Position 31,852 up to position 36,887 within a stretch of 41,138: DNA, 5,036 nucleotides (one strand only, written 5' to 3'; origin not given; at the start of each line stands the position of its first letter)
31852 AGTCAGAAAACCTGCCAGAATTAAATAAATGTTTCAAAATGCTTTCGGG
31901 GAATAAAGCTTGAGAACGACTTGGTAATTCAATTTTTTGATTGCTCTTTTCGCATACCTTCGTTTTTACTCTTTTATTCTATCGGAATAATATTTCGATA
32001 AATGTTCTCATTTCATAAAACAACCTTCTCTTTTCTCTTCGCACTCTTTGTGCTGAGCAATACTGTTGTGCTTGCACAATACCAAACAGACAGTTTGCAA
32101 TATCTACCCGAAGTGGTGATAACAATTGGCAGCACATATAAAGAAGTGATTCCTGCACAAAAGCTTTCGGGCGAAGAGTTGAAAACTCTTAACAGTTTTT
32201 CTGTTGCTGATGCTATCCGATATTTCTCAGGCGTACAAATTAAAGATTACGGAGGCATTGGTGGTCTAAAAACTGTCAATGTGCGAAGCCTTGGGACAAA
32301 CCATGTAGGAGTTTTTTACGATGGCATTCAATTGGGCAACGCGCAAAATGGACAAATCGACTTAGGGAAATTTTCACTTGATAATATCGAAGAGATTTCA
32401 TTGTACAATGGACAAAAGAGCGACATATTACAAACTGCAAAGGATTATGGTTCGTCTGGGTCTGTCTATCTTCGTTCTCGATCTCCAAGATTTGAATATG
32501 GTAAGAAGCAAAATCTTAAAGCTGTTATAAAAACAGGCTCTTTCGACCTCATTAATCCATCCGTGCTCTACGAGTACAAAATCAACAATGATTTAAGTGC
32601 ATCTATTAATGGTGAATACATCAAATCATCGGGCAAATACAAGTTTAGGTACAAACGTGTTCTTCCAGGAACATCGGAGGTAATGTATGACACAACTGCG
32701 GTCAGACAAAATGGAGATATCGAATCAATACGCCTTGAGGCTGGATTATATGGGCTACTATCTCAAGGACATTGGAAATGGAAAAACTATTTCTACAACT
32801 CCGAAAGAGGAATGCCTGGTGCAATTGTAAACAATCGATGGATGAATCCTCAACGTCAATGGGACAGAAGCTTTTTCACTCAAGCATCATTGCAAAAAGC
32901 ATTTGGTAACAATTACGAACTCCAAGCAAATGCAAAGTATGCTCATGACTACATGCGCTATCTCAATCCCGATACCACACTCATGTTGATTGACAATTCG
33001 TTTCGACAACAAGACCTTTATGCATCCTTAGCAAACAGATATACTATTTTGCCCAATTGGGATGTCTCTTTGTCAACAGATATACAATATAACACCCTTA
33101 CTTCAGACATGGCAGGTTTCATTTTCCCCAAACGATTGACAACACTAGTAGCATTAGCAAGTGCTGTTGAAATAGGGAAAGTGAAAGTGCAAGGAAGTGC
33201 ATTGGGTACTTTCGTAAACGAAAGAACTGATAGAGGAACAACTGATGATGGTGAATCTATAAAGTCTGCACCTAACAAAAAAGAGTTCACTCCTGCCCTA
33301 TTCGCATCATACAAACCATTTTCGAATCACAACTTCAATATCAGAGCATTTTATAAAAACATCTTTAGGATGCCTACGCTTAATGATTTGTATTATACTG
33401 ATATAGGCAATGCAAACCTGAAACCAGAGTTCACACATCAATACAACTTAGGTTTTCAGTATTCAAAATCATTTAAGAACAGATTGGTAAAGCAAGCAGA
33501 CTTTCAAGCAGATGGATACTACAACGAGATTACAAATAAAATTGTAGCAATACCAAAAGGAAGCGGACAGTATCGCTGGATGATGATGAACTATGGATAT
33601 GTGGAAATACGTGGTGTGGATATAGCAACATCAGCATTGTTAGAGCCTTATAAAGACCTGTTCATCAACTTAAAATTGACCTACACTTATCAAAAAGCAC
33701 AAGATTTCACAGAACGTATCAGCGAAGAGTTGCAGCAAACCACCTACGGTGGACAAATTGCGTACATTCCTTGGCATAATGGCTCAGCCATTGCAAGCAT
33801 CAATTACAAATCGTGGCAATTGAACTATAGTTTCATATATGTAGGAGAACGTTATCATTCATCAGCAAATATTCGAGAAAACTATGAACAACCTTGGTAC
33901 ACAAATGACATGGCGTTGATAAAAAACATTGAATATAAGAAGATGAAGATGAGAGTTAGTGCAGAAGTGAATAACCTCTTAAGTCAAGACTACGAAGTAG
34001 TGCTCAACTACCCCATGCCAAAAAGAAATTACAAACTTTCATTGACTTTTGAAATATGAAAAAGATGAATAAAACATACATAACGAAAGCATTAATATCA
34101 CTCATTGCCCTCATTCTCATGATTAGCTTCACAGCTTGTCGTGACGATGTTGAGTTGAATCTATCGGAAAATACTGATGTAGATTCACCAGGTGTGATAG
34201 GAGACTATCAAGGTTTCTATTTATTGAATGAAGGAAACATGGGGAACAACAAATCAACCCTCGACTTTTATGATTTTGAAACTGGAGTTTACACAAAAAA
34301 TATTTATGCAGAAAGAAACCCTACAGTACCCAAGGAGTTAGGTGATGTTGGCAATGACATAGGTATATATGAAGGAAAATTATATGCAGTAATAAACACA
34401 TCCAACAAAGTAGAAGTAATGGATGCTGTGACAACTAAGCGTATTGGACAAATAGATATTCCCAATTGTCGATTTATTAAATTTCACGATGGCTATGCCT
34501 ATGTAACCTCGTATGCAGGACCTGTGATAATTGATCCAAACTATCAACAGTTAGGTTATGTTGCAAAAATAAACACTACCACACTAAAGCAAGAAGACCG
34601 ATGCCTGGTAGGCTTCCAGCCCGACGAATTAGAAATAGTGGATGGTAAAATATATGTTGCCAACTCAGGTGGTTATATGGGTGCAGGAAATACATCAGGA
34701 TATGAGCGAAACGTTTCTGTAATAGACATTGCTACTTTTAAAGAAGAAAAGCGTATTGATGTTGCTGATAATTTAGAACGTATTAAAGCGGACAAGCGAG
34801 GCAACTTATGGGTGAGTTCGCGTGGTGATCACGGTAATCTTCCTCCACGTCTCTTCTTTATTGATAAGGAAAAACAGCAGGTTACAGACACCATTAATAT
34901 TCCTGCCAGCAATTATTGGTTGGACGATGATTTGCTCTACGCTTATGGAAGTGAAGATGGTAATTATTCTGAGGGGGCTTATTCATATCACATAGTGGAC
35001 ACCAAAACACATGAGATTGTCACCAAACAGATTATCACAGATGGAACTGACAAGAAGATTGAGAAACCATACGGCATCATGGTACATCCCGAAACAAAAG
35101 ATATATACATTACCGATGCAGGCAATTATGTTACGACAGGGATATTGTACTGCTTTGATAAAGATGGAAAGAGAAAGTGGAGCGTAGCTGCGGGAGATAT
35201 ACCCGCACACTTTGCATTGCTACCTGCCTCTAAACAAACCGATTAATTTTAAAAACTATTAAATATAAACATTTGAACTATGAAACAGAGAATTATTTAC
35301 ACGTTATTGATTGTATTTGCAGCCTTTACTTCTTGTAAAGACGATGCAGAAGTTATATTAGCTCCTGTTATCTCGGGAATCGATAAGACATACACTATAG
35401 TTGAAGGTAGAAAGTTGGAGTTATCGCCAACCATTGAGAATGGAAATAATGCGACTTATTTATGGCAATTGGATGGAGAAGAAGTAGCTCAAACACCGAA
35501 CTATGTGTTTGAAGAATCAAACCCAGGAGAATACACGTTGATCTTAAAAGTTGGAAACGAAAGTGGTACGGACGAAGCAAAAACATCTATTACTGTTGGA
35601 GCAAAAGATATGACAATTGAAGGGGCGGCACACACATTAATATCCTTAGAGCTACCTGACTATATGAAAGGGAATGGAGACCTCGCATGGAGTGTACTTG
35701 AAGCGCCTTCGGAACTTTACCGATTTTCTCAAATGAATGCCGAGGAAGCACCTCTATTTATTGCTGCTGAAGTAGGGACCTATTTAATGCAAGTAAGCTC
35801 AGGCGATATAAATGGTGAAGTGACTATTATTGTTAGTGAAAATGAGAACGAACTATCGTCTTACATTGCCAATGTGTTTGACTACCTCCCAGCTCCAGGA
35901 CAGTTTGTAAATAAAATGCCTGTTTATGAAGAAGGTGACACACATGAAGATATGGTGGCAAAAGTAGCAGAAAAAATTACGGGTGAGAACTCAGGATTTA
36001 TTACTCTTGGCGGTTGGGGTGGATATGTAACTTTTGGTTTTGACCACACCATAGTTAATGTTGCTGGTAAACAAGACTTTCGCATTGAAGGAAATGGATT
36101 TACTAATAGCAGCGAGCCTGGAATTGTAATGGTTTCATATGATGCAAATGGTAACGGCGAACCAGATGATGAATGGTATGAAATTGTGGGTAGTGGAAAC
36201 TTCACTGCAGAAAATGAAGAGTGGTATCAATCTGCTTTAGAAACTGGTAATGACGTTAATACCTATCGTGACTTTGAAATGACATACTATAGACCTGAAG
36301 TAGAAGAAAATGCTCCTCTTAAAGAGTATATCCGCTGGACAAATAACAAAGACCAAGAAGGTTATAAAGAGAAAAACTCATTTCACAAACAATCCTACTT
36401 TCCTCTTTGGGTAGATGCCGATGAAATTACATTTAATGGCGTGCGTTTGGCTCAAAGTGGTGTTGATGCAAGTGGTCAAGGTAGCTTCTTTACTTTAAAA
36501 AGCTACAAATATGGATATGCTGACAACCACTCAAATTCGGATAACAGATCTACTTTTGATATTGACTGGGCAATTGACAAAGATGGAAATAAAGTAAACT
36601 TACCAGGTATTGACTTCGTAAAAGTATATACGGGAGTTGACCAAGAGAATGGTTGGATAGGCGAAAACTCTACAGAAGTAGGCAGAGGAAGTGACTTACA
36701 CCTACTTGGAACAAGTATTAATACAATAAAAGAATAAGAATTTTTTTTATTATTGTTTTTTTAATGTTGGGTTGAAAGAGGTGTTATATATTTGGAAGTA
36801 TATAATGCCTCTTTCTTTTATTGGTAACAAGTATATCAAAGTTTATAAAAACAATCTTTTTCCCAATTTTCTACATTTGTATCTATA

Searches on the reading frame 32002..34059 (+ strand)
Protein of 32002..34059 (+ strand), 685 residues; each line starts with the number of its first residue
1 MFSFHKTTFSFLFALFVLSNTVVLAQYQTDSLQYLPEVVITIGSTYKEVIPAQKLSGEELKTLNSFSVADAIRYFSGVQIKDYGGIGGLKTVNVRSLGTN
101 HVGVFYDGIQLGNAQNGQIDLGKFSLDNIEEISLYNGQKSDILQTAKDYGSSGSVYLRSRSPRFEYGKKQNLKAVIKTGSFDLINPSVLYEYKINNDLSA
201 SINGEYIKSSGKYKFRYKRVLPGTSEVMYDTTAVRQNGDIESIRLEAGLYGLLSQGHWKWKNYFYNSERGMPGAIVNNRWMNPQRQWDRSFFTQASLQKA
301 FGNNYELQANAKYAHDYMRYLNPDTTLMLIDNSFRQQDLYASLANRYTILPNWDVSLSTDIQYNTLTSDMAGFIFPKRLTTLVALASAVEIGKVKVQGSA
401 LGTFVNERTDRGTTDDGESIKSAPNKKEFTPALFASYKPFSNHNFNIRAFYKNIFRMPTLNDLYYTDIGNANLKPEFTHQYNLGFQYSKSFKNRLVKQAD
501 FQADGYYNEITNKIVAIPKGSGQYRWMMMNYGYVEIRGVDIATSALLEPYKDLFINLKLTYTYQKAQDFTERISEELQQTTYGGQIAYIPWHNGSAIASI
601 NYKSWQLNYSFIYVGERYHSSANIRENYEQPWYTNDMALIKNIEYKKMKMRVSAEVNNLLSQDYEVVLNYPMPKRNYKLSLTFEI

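Call 3: search_protein_families(library=pfam, proteins=[window:32002-34059:+], max_evalue=0.1)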
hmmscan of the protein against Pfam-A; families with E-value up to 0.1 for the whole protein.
window:32002-34059:+ (685 aa): 4 families
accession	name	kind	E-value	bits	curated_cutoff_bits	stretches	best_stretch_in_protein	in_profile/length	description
PF00593.30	TonB_dep_Rec_b-barrel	-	2.5e-32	113.7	27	1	224-659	46-436/436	TonB dependent receptor-like, beta-barrel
PF07715.20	Plug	-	4.7e-14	53.2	23.9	1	51-140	8-96/107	TonB-dependent Receptor Plug Domain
PF14905.12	OMP_b-brl_3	-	1.5e-10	41.2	27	1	411-664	141-378/408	Outer membrane protein beta-barrel family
PF17621.7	DUF5508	-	0.023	14.3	27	1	42-136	96-189/263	Family of unknown function (DUF5508)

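Call 4: search_protein_families(library=ncbifam, proteins=[window:32002-34059:+], max_evalue=0.1)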
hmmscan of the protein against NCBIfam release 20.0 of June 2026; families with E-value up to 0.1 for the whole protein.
window:32002-34059:+ (685 aa): 5 families
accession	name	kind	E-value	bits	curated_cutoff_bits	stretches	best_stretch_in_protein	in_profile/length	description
TIGR01779.1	TonB-B12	equivalog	8.8e-24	84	599.7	2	444-683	400-612/614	TonB-dependent vitamin B12 receptor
NF007926.1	PRK10641.1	equivalog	2.7e-15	55.9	836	2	444-681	404-613/617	TonB-dependent vitamin B12 receptor BtuB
NF049947.1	TonB_dep_PCPU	exception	1.3e-07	30.2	800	1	426-683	439-683/685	TonB-dependent receptor, PCPU motif-type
NF038079.1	TonB_sider_MxcH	equivalog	0.0012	16.9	925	0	68-137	151-219/792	TonB-dependent siderophore myxochelin receptor MxcH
NF010651.0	PRK14050.1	equivalog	0.0062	14.7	884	0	463-664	523-704/730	TonB-dependent siderophore receptor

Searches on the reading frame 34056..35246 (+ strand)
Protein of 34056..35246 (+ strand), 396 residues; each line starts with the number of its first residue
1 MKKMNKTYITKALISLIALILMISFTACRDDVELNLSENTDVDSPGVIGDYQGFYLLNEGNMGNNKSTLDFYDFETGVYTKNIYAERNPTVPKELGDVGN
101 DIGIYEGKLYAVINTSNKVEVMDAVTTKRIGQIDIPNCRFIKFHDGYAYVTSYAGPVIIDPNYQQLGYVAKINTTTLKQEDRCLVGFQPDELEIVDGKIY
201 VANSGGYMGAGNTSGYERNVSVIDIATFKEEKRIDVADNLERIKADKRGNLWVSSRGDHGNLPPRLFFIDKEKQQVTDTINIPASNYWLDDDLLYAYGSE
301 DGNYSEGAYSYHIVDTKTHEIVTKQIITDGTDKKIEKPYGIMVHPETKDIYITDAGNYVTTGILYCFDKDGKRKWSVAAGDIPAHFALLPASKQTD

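Call 3: search_protein_families(library=pfam, proteins=[window:34056-35246:+], max_evalue=0.1)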
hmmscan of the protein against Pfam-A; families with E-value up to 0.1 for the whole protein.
window:34056-35246:+ (396 aa): 3 families
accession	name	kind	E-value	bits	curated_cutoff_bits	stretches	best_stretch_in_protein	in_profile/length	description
PF16819.11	DUF5074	-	2.3e-23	83.2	27.2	1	52-374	1-335/353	Domain of unknown function (DUF5074)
PF06433.17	Me-amine-dh_H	-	0.037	13.4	21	0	116-142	66-93/343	Methylamine dehydrogenase heavy chain (MADH)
PF18962.6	Por_Secre_tail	-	0.042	14.6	27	0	46-91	24-70/75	Secretion system C-terminal sorting domain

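Call 4: search_protein_families(library=ncbifam, proteins=[window:34056-35246:+], max_evalue=0.1)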
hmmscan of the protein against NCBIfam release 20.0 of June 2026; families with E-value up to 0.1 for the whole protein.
window:34056-35246:+ (396 aa): 5 families
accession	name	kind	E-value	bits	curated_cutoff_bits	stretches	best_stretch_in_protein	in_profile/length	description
NF038117.1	choice_anch_I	subfamily_domain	2e-05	23.7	300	1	108-232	12-141/458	choice-of-anchor I family protein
TIGR02658.1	TTQ_MADH_Hv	equivalog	0.0012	17.7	454.45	1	116-142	83-109/358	methylamine dehydrogenase (amicyanin) large subunit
NF052340.1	hydrazine_beta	equivalog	0.0028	16.8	560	0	218-280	97-157/372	hydrazine synthase subunit beta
NF052280.1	7_blade_YncE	equivalog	0.016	14.1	400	0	217-284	237-299/338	7-bladed beta-propeller protein YncE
NF033206.1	ScyE_fam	subfamily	0.041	13.4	80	0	144-211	262-327/333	ScyD/ScyE family protein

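Call 10: search_solved_structures(query=window:34056-35246:+, max_evalue=1, show_alignments=1)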
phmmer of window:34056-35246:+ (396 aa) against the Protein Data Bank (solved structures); distinct sequences matched with E-value up to 1: 17.
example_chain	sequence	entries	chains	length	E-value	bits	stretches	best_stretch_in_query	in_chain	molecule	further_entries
8blw_B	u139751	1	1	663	4.2e-37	131.5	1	23-376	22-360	YncE family protein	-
8ptd_A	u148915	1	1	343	1e-36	130.2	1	54-376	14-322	YncE family protein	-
8ptf_A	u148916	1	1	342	1e-36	130.2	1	54-376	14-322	YncE family protein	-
8okv_B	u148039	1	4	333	1.4e-18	70.4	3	52-170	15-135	Putative surface layer protein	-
8p97_B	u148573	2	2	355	1.5e-18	70.3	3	52-170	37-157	Putative surface layer protein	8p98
8puj_A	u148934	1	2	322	1.6e-18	70.3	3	52-170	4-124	YncE family protein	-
8bmy_A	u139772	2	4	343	1.9e-15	60.1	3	52-169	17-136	Putative surface layer protein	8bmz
8baz_A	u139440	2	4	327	2.2e-15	59.9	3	52-169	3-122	Surface layer protein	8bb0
3dsm_A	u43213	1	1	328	2.4e-15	59.8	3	52-169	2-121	uncharacterized protein BACUNI_02894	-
8bn0_A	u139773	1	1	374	2.8e-15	59.6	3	52-169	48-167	Putative surface layer protein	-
8bai_A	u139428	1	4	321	2.8e-15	59.6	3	52-169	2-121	Surface layer protein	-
8bmx_D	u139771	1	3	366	3.1e-15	59.4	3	52-169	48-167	YncE family protein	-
9s6c_A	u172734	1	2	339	0.0061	19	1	50-151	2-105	Quinoprotein amine dehydrogenase-like protein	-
9s6c_C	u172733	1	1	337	0.014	17.8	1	53-151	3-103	Quinoprotein amine dehydrogenase-like protein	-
2xsv_A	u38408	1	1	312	0.49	12.7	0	276-354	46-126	CATECHOL 1,2 DIOXYGENASE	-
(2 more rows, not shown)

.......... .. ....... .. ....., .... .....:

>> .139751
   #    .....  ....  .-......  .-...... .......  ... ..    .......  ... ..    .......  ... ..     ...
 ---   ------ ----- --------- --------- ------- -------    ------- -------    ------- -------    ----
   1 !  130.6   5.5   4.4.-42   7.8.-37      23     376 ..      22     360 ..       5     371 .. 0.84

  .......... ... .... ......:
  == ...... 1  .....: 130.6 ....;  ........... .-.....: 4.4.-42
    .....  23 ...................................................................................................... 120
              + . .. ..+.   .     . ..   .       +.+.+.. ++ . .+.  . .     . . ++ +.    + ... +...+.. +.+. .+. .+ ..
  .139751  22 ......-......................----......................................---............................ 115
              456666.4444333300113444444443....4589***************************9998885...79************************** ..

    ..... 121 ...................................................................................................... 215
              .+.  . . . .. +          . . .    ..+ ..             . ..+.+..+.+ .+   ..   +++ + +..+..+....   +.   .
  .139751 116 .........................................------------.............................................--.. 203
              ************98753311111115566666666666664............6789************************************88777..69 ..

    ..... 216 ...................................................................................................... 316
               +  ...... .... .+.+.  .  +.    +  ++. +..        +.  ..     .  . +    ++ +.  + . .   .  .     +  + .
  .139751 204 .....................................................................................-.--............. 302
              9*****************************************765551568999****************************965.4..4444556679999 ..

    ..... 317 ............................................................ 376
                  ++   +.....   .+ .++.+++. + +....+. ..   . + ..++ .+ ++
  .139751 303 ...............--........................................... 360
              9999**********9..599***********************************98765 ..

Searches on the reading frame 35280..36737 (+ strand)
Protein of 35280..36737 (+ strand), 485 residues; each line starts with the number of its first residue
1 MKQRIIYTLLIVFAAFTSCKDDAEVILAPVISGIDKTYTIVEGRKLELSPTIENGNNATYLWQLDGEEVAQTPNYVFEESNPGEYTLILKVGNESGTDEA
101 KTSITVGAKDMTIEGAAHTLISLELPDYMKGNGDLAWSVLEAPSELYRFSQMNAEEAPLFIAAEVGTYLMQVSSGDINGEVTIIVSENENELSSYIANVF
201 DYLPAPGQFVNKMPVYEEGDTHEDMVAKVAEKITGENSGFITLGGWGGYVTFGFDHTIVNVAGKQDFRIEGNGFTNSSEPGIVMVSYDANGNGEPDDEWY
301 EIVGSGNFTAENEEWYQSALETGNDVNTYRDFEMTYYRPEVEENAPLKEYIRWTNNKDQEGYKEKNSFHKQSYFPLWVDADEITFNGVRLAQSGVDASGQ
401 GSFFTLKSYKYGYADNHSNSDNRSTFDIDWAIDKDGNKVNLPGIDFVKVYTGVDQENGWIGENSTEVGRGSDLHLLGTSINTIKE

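Call 3: search_protein_families(library=pfam, proteins=[window:35280-36737:+], max_evalue=0.1)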
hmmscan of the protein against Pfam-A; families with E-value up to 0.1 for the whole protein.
window:35280-36737:+ (485 aa): 8 families
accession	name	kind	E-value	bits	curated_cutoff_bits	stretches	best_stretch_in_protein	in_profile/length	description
PF16820.11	PKD_3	-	8e-16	58.1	26.3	1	35-93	10-68/68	PKD-like domain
PF00801.26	PKD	-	5.5e-06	26.7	23.5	1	41-106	12-80/80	PKD domain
PF18911.6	PKD_4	-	0.00015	22.2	27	1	28-105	3-82/85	PKD domain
PF13895.12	Ig_2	-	0.0052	17.4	27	1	29-106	2-79/79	Immunoglobulin domain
PF07495.19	Y_Y_Y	-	0.0095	16.3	26.6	1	54-105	4-61/65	Y_Y_Y domain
PF21160.3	PrkC-like_PASTA-like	-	0.017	16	27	0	35-71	33-69/74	Serine/threonine protein kinase-like, C-terminal PASTA-like domain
PF13927.12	Ig_3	-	0.029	15.3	30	0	29-90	2-62/78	Immunoglobulin domain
PF07679.22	I-set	-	0.079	13.5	23.7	0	32-90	4-61/90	Immunoglobulin I-set domain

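Call 4: search_protein_families(library=ncbifam, proteins=[window:35280-36737:+], max_evalue=0.1)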
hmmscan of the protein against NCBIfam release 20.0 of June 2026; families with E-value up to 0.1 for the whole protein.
window:35280-36737:+ (485 aa): 0 families

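Call 11: search_solved_structures(query=window:35280-36737:+, max_evalue=1, show_alignments=1)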
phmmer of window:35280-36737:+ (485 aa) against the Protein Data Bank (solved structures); distinct sequences matched with E-value up to 1: 5.
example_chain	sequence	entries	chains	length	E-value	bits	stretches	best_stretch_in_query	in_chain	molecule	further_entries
8blw_B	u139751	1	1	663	1.4e-61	212.1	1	187-475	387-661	YncE family protein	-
7biz_A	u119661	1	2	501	1.1e-47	166.2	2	198-474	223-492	Cell surface protein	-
4r5o_A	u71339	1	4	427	0.0023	20.2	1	40-105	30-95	Quinonprotein alcohol dehydrogenase-like protein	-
2mbz_A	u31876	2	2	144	0.01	18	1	334-419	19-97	HTH-type transcriptional activator TipA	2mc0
1ny9_A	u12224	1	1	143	0.011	17.9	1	336-419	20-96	Transcriptional activator tipA-S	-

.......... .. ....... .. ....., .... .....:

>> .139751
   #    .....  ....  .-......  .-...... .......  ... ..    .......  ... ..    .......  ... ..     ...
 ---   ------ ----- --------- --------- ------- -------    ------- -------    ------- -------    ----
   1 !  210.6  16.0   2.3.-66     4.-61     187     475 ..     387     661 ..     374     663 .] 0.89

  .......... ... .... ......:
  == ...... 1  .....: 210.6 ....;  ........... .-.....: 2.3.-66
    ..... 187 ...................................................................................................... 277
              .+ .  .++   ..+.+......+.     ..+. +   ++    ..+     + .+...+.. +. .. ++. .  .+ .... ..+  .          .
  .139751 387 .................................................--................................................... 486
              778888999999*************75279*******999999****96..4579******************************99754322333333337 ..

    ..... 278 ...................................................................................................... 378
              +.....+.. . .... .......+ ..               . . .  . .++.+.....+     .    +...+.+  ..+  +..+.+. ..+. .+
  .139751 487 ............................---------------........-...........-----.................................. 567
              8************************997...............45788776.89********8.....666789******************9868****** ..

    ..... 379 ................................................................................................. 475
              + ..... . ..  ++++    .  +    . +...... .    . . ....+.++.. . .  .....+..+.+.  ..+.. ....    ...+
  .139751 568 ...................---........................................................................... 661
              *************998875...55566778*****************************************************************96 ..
